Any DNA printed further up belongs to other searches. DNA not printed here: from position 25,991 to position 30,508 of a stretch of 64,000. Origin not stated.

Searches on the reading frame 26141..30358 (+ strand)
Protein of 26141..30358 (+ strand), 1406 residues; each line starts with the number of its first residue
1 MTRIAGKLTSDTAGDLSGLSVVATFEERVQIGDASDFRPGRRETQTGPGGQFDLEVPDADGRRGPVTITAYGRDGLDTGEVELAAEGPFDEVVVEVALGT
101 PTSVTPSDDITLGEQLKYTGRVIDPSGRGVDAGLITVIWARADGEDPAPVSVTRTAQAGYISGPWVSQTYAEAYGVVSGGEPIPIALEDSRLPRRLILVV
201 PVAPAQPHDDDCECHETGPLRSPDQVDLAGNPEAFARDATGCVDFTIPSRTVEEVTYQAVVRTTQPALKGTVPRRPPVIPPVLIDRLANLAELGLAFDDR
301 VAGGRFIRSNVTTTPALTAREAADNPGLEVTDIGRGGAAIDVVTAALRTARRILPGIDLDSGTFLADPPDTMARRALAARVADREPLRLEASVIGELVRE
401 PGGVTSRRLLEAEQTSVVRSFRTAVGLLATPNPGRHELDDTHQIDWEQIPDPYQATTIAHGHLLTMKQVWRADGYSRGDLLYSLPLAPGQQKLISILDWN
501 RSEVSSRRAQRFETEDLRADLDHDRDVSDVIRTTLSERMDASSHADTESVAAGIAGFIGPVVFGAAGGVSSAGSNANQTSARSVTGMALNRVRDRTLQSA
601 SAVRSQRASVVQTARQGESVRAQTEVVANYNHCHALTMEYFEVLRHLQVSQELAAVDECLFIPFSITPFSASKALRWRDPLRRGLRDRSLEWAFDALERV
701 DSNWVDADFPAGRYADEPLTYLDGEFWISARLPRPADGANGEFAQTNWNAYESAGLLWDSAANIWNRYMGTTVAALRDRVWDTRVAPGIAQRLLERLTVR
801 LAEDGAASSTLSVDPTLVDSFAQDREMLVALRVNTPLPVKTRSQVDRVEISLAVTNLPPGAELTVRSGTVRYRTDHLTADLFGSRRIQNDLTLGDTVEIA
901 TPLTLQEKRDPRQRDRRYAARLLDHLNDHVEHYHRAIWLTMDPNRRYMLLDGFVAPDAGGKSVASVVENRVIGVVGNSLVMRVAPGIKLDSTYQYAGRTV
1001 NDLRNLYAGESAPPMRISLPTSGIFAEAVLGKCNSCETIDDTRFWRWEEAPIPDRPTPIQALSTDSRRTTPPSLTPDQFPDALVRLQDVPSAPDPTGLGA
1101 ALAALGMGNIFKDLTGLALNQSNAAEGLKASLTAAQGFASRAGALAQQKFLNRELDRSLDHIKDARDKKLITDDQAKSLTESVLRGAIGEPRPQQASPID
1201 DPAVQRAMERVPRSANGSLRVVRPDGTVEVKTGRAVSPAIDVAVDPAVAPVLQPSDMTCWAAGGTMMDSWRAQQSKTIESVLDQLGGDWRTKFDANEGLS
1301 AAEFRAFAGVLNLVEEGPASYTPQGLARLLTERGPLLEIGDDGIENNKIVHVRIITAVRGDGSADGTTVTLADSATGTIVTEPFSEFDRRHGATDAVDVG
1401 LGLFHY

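Call 6: search_protein_families(library=pfam, proteins=[window:26141-30358:+], max_evalue=0.1)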
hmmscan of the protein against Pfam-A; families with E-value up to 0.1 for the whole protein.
window:26141-30358:+ (1406 aa): 1 family
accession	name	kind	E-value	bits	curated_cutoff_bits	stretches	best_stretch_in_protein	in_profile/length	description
PF12385.14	Peptidase_C70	-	5.5e-17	62.4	19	1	1252-1388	13-137/141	Papain-like cysteine protease AvrRpt2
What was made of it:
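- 29894..30304 (+): B head: Peptidase_C70 (aa 1252-1388). Cys1259 lies in CWAAGG (29915-29932), His in VHVRII (30188-30205) and Asp in LADSATG (30251-30271). Pfam E = 5.5e-17, above the cutoff (call 6).
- On Peptidase C70 (AvrRpt2-like), head of B: 62.4 bits against a cutoff of 19 (call 6).
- Checked: B hits Peptidase_C70 at E = 5.5e-17, above the gathering score (call 6).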

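Call 7: search_protein_families(library=ncbifam, proteins=[window:26141-30358:+], max_evalue=0.1)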
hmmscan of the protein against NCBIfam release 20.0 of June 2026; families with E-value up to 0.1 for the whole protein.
window:26141-30358:+ (1406 aa): 0 families

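Call 12: search_protein_families(library=phrogs, proteins=[window:26141-30358:+], max_evalue=0.1)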
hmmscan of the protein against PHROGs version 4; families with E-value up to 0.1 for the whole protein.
window:26141-30358:+ (1406 aa): 0 families

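Call 13: search_protein_families(library=padloc, proteins=[window:26141-30358:+], max_evalue=0.1)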
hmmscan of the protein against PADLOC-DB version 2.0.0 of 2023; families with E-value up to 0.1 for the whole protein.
window:26141-30358:+ (1406 aa): 0 families

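Call 14: search_solved_structures(query=window:26141-30358:+, max_evalue=1)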
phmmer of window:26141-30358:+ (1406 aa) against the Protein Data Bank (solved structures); distinct sequences matched with E-value up to 1: 0.

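Call 16: find_homologous_proteins(query=window:26141-29740:+, max_evalue=0.00001)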
Query window:26141-29740:+ (1200 aa): 227 proteins with E <= 0.00001 among 8000 candidates; the best 120 are listed.
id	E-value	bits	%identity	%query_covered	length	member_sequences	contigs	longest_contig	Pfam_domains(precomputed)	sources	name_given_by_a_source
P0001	0.0e+0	2478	100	92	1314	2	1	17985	PF12385.15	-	-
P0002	0.0e+0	1686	65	100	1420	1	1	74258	PF12385.15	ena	-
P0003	0.0e+0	1678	65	100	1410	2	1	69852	PF12385.15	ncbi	-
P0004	0.0e+0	1661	65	100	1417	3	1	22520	PF12385.15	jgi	jgi:hypothetical protein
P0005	0.0e+0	1652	64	100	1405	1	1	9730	PF12385.15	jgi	jgi:hypothetical protein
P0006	0.0e+0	1637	64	100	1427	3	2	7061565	PF12385.15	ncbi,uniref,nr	ncbi:papain-like cysteine protease family protein [Micromonospora soli]|uniref:papain-like cysteine 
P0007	0.0e+0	1623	63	100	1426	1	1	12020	PF12385.15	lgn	-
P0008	0.0e+0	1615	63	100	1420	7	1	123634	PF12385.15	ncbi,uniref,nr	ncbi:hypothetical protein DLJ47_07555 [Micromonospora sp. S4605]|uniref:papain-like cysteine proteas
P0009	0.0e+0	1591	62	100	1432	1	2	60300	PF12385.15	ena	-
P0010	0.0e+0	1588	62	100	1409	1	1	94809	PF12385.15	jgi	jgi:hypothetical protein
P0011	0.0e+0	1586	62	100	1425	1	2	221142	PF12385.15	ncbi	ncbi:MAG: papain-like cysteine protease family protein [Pseudonocardiaceae bacterium]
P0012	0.0e+0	1584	63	98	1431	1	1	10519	PF12385.15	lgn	-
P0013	0.0e+0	1565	60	100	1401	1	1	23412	PF12385.15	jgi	jgi:hypothetical protein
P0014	0.0e+0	1563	61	100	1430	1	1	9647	PF12385.15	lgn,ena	-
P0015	0.0e+0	1561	60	100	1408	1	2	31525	PF12385.15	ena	-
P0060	0.0e+0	1227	51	100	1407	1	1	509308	PF12385.15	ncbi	ncbi:MAG: papain-like cysteine protease family protein [Terriglobales bacterium]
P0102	0.0e+0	1023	52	63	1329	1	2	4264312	PF12385.15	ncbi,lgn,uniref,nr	ncbi:hypothetical protein FHS83_002264 [Rhizomicrobium palustre]|uniref:Uncharacterized protein n=1 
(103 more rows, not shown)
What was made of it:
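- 26141..30361 (+): Gene B: 1,406-aa scaffold protein with a C-terminal C70 cysteine protease. 120 listed homologues at 42-67% identity (call 16).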

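Call 17: find_encoding_contigs(protein=P0006, flank=10000, max_places=2)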
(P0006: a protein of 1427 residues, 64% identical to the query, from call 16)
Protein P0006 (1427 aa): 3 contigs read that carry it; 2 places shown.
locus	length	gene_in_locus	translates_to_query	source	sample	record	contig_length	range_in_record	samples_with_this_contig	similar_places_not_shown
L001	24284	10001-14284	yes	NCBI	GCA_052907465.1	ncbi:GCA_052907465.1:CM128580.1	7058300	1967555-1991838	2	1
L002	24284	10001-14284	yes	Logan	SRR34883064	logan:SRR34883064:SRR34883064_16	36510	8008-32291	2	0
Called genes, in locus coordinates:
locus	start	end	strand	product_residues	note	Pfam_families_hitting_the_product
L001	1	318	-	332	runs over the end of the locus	PF04542:Sigma70_r2, PF08281:Sigma70_r4_2, PF12680:SnoaL_2 (weak)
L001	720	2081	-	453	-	PF07690:MFS_1, PF12832:MFS_1_like (weak)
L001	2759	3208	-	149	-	-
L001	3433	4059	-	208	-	PF09234:DUF1963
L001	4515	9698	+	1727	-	PF12740:PETase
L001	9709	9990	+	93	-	-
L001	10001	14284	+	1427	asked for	PF12385:Peptidase_C70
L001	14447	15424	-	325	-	PF08240:ADH_N, PF00107:ADH_zinc_N, PF13602:ADH_zinc_N_2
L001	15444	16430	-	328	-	PF02779:Transket_pyr, PF02780:Transketolase_C, PF22613:Transketolase_C_1 (weak), PF17147:PFOR_II (weak)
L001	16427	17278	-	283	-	PF00456:Transketolase_N, PF00676:E1_dh, PF13292:DXP_synthase_N (weak)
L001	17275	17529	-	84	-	PF07883:Cupin_2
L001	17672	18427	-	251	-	PF09339:HTH_IclR, PF01614:IclR_C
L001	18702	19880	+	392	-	PF01547:SBP_bac_1 (weak), PF13416:SBP_bac_8, PF13531:SBP_bac_11 (faint), PF13343:SBP_bac_6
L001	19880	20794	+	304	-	PF00528:BPD_transp_1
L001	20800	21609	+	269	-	PF00528:BPD_transp_1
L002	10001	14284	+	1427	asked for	PF12385:Peptidase_C70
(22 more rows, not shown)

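Call 18: find_encoding_contigs(protein=P0060, flank=10000, max_places=2)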
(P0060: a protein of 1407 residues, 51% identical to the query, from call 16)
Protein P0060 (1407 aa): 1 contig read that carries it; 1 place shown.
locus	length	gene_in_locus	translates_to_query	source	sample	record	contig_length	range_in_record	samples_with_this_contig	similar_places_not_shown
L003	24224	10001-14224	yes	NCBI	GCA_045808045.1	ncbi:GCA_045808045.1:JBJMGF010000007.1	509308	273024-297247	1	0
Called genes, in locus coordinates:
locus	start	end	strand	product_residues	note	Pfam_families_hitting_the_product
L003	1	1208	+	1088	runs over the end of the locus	PF18884:TSP3_bac, PF08309:LVIVD (weak), PF17957:Big_7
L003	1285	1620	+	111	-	-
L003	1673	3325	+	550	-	PF06537:DHOR (weak)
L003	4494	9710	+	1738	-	PF12740:PETase (weak)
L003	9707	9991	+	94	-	-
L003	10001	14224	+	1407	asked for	PF12385:Peptidase_C70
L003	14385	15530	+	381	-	-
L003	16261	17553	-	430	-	-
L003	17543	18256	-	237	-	PF02369:Big_1 (weak), PF13442:Cytochrome_CBB3 (weak)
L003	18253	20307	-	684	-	PF13435:Cytochrome_C554 (faint), PF14522:Cytochrome_C7 (faint), PF22113:Mtrc-MtrF_II-IV_dom (faint), PF13442:Cytochrome_CBB3 (faint), PF14537:Cytochrom_c3_2 (faint), PF03892:NapB (faint), PF00034:Cytochrom_C (weak), PF00034:Cytochrom_C, +1 more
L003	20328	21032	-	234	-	PF00032:Cytochrom_B_C (weak)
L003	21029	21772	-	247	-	PF00033:Cytochrome_B, PF14358:DUF4405 (weak), PF13631:Cytochrom_B_N_2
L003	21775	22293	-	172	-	PF00355:Rieske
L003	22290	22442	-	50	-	PF00037:Fer4 (weak), PF13237:Fer4_10 (weak)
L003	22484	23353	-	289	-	PF07992:Pyr_redox_2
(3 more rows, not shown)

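Call 19: find_encoding_contigs(protein=P0102, flank=10000, max_places=2)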
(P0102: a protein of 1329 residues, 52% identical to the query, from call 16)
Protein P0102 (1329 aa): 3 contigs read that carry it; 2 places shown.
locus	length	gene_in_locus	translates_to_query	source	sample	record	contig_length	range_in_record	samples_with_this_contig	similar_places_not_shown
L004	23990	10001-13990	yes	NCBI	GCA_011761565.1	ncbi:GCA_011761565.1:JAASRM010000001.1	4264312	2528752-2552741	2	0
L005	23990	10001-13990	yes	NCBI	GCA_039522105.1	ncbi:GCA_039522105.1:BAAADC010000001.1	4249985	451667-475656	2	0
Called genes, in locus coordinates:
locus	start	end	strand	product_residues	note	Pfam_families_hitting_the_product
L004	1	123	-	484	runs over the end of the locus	PF08673:RsbU_N, PF00512:HisKA, PF02518:HATPase_c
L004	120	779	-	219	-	PF07228:SpoIIE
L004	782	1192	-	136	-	PF13581:HATPase_c_2, PF02518:HATPase_c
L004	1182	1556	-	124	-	PF01740:STAS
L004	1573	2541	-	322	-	PF11563:Protoglobin, PF01740:STAS, PF13466:STAS_2 (weak)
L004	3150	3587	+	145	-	PF00072:Response_reg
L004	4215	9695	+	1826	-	PF12740:PETase (weak)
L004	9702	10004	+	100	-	-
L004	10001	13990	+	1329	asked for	PF12385:Peptidase_C70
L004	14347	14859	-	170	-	-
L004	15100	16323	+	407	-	PF14907:NTP_transf_5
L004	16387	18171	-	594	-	PF00664:ABC_membrane, PF00005:ABC_tran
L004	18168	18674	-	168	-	PF13471:Transglut_core3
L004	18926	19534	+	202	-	PF13103:TonB_2 (weak), PF03544:TonB_C (weak)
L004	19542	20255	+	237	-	-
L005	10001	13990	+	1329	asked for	PF12385:Peptidase_C70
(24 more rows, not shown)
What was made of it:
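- Micromonospora, a Terriglobales MAG and Rhizomicrobium carry the same order with different flanks (calls 17-19).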

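Call 42: predict_structure(alignment_id=A2)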
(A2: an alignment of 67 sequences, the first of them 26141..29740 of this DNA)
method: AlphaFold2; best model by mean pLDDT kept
length: 1200 residues; sequences in the alignment: 67
mean_pLDDT: 66.8   pTM: 0.39
mean pLDDT of the five models: 66.8, 63.7, 63.2, 62.6, 62.0
residues with pLDDT >= 90: 390; 70-90: 261; 50-70: 84; < 50: 465
segments of 3 or more residues with pLDDT < 50: 103-106, 208-225, 237-273, 299-337, 432-439, 441-481, 484-493, 497-558, 561-656, 993-1117, 1191-1200
pLDDT, mean of each block of 10 residues (from residue 1): 94 86 94 88 93 94 93 88 86 87 50 73 93 94 93 92 91 95 94 94 67 40 48 44 29 41 41 59 80 61 38 34 35 44 72 78 78 84 84 81 82 84 67 46 42 40 41 40 46 44 29 34 30 34 35 40 37 33 31 36 27 29 39 27 32 55 87 96 94 97 94 96 97 95 95 95 96 94 96 95 89 93 95 93 96 92 97 97 95 91 95 97 95 89 88 84 88 80 78 43 37 26 26 28 32 31 30 38 35 37 41 46 54 54 57 76 84 83 71 38
secondary structure, 60 per line:
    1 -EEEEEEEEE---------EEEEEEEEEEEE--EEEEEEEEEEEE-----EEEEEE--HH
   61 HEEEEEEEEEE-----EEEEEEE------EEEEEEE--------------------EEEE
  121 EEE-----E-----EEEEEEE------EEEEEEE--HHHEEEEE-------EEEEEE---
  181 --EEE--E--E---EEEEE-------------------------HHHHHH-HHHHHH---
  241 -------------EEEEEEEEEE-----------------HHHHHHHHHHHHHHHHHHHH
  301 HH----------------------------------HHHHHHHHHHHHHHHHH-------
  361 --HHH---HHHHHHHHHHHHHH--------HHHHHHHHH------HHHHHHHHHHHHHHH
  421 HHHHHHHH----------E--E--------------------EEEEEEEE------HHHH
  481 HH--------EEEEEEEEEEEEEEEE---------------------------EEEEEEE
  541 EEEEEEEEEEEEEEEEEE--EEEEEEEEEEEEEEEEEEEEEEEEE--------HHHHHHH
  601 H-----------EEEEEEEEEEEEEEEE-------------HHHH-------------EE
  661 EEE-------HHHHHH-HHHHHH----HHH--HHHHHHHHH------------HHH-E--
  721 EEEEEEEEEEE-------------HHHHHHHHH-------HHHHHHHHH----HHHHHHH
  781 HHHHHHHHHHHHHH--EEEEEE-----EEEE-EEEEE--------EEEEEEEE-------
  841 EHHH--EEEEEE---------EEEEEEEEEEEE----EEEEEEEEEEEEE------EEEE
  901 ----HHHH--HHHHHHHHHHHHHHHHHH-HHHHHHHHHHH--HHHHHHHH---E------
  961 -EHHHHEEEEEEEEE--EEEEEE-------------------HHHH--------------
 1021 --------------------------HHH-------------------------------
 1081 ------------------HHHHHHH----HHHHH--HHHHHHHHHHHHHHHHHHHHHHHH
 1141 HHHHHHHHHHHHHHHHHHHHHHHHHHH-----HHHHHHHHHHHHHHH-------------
elements in order (helices of 4 or more, strands of 3 or more residues): E2-10 E20-31 E34-45 E51-56 E62-71 E77-83 E90-96 E117-123 E135-141 E148-154 E160-164 E172-177 E183-185 E195-199 H225-230 H232-237 E254-263 H281-302 H337-353 H369-382 H391-399 H406-428 E463-470 H477-482 E491-506 E534-558 E561-585 H594-601 E613-628 H642-645 E659-663 H671-676 H678-683 H693-701 E721-731 H745-753 H761-769 H774-794 E797-802 E808-811 E813-817 E826-833 E847-852 E862-873 E878-890 E897-900 H905-908 H911-928 H930-940 H943-950 H963-966 E967-975 E978-983 H1003-1006 H1099-1105 H1110-1114 H1117-1167 H1173-1187
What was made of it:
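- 26141..26740 (+): B N-terminal tandem beta-sandwiches (aa 1-200). AlphaFold pLDDT above 90 (call 42).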

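Call 45: fold_search(model_id=the predicted structure, library=pdb)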
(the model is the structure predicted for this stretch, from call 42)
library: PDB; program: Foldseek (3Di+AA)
matches with E <= 10: 1051; with E <= 0.001: 18
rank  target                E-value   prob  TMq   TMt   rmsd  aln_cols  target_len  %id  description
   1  5hdl_A                5.8e-05  1.00  0.07  0.24  14.7       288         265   10  Crystal structure of shaft pilin spaA from Lactobacillus rhamnosus GG - E269A mutant (released 2016-07-20)
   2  5f44_A                5.8e-05  1.00  0.08  0.24  14.4       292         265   11  Crystal structure of shaft pilin spaA from Lactobacillus rhamnosus GG (released 2016-07-20)
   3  5f44_C                7.2e-05  1.00  0.07  0.25  14.7       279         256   10  Crystal structure of shaft pilin spaA from Lactobacillus rhamnosus GG (released 2016-07-20)
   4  5j4m_A                1.0e-04  1.00  0.08  0.22  14.3       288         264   10  Crystal structure of shaft pilin SpaA from Lactobacillus rhamnosus GG - E269A/D295N double mutant (released 2016-07-20)
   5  6fwv_B                1.1e-04  1.00  0.06  0.12  14.6       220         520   10  The Bacillus anthracis TIE protein (released 2018-08-08)
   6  5hts_F                1.2e-04  1.00  0.07  0.26  14.4       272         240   10  Crystal structure of shaft pilin spaA from Lactobacillus rhamnosus GG - D295N mutant (released 2016-07-20)
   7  5f44_B                1.2e-04  1.00  0.08  0.22  14.2       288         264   11  Crystal structure of shaft pilin spaA from Lactobacillus rhamnosus GG (released 2016-07-20)
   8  5j4m_C                1.4e-04  1.00  0.07  0.24  14.9       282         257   10  Crystal structure of shaft pilin SpaA from Lactobacillus rhamnosus GG - E269A/D295N double mutant (released 2016-07-20)
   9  5hbb_B                1.5e-04  1.00  0.07  0.24  14.6       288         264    9  Crystal structure of shaft pilin spaA from Lactobacillus rhamnosus GG - E139A mutant (released 2016-07-20)
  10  5hbb_C                1.6e-04  1.00  0.07  0.23  14.6       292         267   10  Crystal structure of shaft pilin spaA from Lactobacillus rhamnosus GG - E139A mutant (released 2016-07-20)
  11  5hts_B                2.3e-04  1.00  0.08  0.23  14.6       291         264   11  Crystal structure of shaft pilin spaA from Lactobacillus rhamnosus GG - D295N mutant (released 2016-07-20)
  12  5hts_E                2.6e-04  1.00  0.07  0.27  14.9       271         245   10  Crystal structure of shaft pilin spaA from Lactobacillus rhamnosus GG - D295N mutant (released 2016-07-20)
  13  5hts_A                2.7e-04  1.00  0.08  0.23  14.3       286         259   11  Crystal structure of shaft pilin spaA from Lactobacillus rhamnosus GG - D295N mutant (released 2016-07-20)
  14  5hts_D                2.9e-04  0.99  0.07  0.24  14.7       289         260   11  Crystal structure of shaft pilin spaA from Lactobacillus rhamnosus GG - D295N mutant (released 2016-07-20)
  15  5hbb_A                3.2e-04  0.99  0.07  0.22  14.7       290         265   11  Crystal structure of shaft pilin spaA from Lactobacillus rhamnosus GG - E139A mutant (released 2016-07-20)
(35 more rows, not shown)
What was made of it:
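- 26141..26740 (+): Foldseek pilin-like hits (call 45).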
